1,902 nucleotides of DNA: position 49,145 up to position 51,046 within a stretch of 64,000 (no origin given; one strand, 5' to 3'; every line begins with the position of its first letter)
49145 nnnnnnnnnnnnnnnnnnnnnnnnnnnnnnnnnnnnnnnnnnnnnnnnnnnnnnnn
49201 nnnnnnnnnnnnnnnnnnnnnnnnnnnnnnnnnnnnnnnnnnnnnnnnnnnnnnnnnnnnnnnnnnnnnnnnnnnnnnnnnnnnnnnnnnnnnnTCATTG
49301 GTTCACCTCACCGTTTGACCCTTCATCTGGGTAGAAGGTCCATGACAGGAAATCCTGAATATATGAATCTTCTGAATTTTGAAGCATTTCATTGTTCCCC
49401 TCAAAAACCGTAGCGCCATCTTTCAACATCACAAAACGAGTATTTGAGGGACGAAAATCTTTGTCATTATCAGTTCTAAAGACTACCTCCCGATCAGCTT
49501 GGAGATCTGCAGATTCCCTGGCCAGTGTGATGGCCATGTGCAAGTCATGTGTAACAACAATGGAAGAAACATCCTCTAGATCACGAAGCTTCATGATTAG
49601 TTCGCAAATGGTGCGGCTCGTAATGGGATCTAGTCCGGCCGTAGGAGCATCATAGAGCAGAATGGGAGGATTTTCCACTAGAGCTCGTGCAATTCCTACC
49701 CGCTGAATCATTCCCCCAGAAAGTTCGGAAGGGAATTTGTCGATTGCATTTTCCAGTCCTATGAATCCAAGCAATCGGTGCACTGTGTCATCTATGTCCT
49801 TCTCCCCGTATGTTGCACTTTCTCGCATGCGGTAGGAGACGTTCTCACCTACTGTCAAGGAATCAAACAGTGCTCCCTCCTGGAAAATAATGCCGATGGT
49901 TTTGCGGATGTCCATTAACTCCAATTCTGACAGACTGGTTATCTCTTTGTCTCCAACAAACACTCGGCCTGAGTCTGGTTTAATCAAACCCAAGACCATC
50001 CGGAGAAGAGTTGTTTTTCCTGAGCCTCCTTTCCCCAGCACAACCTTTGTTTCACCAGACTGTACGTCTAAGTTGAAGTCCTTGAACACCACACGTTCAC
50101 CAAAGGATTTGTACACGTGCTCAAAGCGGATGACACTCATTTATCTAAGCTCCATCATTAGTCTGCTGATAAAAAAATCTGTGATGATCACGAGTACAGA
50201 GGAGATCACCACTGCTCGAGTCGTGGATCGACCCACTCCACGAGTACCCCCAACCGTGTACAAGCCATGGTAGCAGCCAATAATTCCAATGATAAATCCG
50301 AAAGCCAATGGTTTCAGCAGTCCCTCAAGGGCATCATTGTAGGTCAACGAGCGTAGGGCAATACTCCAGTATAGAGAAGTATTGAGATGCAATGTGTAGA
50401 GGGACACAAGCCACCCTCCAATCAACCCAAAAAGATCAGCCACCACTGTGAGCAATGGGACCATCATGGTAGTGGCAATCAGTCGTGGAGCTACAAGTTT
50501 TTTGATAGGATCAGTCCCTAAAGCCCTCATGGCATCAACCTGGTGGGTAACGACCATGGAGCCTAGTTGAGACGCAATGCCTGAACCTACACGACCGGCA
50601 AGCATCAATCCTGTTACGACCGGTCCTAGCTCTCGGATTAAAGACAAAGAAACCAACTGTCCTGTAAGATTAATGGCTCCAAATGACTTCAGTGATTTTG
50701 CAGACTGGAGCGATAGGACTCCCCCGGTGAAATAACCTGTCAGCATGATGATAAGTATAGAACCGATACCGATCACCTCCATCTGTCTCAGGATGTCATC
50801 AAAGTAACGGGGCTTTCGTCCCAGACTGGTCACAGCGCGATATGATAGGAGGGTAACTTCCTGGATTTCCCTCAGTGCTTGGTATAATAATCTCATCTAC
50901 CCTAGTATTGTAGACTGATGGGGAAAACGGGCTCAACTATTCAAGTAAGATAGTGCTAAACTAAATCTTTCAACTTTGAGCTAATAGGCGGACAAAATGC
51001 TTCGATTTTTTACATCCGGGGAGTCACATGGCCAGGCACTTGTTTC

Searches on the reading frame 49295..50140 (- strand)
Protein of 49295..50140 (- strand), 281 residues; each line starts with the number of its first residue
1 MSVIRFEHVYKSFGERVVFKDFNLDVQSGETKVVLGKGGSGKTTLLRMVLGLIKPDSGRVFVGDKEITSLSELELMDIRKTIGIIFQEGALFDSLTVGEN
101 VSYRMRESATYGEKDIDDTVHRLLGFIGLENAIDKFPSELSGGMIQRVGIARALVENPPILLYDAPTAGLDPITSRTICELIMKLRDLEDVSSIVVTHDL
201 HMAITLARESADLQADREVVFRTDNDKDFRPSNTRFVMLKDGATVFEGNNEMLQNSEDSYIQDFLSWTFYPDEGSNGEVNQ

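Call 43: search_protein_families(library=pfam, proteins=[window:49295-50140:-], max_evalue=0.0001)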
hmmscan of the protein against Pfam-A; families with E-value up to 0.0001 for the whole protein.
window:49295-50140:- (281 aa): 1 family
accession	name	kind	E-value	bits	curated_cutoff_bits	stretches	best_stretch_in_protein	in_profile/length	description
PF00005.33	ABC_tran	-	4.9e-31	108.6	25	1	20-168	2-137/137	ABC transporter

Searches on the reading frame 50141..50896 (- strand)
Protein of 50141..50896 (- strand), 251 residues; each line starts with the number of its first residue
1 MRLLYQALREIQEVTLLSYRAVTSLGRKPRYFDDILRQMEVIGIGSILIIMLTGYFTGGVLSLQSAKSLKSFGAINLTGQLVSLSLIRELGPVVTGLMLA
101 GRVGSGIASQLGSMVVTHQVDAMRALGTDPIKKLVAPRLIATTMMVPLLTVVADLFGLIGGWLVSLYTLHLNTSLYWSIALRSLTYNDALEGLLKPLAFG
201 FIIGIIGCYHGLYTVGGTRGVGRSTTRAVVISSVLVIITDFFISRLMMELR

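Call 44: search_protein_families(library=pfam, proteins=[window:50141-50896:-], max_evalue=0.0001)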
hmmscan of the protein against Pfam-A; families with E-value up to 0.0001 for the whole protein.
window:50141-50896:- (251 aa): 1 family
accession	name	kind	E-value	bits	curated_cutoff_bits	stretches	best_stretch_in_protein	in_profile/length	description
PF02405.21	MlaE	-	3.6e-77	259.2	22.5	1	35-244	1-210/212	Permease MlaE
